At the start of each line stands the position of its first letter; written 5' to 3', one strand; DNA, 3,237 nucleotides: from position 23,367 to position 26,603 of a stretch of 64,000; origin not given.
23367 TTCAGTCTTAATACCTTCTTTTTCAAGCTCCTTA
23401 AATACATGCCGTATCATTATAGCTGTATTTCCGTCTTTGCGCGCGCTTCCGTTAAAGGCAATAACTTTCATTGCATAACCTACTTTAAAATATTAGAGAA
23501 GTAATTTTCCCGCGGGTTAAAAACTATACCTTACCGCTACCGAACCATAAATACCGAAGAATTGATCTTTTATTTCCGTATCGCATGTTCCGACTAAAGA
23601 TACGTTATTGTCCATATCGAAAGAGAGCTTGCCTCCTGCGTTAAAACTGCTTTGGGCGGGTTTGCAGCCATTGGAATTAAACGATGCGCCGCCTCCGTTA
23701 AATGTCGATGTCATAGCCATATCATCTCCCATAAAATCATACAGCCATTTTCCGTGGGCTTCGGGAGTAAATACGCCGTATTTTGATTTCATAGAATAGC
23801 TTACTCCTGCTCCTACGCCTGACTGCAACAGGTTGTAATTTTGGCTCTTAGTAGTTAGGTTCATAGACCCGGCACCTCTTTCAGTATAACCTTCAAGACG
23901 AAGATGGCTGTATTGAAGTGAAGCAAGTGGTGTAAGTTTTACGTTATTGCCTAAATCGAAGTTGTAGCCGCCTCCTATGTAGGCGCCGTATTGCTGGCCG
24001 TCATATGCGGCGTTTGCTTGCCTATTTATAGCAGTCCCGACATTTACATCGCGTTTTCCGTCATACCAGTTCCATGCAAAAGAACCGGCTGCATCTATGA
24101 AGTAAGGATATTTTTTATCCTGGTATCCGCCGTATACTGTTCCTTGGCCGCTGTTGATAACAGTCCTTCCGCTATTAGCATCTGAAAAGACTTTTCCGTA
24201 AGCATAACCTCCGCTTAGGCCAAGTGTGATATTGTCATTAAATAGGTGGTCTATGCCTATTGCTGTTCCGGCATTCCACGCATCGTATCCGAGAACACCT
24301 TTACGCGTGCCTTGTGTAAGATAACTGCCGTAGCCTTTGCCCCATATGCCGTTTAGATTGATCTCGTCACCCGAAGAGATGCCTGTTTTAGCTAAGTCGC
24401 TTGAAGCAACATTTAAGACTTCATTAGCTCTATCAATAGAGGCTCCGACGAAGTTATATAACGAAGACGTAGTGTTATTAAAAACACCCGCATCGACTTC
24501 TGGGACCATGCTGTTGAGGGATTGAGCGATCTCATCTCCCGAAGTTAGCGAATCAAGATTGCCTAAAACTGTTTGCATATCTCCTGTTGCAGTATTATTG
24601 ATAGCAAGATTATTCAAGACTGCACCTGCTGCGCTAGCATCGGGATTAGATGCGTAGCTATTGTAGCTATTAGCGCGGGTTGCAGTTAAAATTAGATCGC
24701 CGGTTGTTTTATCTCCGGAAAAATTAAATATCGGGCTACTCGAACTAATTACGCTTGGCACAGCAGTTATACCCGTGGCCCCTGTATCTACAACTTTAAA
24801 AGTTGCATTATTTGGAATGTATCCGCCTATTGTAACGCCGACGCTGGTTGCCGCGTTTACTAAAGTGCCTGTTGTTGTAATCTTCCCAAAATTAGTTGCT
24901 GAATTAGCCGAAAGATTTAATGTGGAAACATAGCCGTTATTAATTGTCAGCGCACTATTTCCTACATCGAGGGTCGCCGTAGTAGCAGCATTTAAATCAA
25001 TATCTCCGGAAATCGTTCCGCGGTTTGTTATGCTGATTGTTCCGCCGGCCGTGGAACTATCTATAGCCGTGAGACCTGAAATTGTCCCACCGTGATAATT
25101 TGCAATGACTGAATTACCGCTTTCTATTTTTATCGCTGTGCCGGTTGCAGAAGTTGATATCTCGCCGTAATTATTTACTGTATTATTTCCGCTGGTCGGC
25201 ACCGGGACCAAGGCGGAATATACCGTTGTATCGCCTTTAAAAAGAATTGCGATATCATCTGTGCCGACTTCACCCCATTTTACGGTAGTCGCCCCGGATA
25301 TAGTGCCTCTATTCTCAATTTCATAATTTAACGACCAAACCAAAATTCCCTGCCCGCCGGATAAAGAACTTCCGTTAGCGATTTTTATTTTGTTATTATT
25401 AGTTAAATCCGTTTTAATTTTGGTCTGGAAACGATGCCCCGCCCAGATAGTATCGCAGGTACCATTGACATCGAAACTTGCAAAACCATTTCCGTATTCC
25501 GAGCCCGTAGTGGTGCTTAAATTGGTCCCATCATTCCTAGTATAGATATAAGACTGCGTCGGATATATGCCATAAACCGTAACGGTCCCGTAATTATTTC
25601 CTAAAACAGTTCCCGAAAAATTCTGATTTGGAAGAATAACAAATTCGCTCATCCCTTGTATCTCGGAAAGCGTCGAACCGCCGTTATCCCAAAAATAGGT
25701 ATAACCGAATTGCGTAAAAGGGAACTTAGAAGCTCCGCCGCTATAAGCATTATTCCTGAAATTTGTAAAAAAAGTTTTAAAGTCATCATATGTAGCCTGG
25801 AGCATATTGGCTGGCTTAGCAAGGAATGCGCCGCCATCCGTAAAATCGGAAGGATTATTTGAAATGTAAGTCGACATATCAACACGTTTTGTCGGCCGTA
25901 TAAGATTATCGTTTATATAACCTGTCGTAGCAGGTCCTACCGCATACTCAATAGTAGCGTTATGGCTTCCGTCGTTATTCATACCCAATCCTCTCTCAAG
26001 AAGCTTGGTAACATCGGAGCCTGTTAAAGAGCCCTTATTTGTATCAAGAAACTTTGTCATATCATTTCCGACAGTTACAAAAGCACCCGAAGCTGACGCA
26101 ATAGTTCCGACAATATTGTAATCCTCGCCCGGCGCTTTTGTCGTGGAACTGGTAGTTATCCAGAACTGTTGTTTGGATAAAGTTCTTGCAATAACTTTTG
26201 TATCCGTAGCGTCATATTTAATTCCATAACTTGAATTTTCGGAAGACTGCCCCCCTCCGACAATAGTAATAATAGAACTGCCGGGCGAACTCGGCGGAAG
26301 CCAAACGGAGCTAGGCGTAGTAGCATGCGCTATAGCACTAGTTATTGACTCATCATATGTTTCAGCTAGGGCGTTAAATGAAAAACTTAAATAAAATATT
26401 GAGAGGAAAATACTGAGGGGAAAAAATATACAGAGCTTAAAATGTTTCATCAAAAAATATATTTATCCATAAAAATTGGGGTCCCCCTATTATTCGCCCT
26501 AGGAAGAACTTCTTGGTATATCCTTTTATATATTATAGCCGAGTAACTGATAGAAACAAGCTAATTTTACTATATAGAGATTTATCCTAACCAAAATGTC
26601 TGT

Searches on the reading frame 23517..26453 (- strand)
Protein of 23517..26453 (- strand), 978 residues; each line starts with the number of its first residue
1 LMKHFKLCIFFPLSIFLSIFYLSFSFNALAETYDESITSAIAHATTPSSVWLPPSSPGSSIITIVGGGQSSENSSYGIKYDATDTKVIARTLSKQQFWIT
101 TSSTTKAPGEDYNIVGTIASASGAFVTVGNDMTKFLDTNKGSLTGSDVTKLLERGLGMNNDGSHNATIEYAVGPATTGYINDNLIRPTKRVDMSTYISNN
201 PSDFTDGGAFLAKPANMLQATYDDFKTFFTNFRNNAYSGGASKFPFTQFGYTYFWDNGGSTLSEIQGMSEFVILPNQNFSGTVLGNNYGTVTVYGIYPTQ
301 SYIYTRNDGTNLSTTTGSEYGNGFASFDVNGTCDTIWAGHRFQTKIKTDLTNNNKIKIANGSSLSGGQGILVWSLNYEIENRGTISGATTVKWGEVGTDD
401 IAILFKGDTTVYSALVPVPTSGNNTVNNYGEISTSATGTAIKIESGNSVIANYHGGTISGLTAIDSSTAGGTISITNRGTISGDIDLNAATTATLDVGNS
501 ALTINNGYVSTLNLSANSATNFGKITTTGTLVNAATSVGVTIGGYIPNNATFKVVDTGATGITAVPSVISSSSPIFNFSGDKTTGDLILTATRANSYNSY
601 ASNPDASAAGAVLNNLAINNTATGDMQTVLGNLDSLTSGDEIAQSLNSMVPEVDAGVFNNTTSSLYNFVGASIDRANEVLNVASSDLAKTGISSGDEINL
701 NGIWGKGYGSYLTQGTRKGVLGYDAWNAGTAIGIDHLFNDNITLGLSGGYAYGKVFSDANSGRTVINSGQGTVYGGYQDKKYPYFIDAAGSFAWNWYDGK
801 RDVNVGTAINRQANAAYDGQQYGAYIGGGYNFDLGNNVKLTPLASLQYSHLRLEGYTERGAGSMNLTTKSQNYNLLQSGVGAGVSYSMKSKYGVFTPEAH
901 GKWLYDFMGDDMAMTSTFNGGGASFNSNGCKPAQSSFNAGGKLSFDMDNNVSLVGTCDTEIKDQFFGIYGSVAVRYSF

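Call 54: search_protein_families(library=pfam, proteins=[window:23517-26453:-], max_evalue=0.00001)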
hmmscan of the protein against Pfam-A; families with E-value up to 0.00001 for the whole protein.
window:23517-26453:- (978 aa): 1 family
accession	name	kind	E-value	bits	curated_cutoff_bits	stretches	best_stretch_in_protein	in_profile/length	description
PF03797.25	Autotransporter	-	6.5e-55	187.1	26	1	703-955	1-252/255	Autotransporter beta-domain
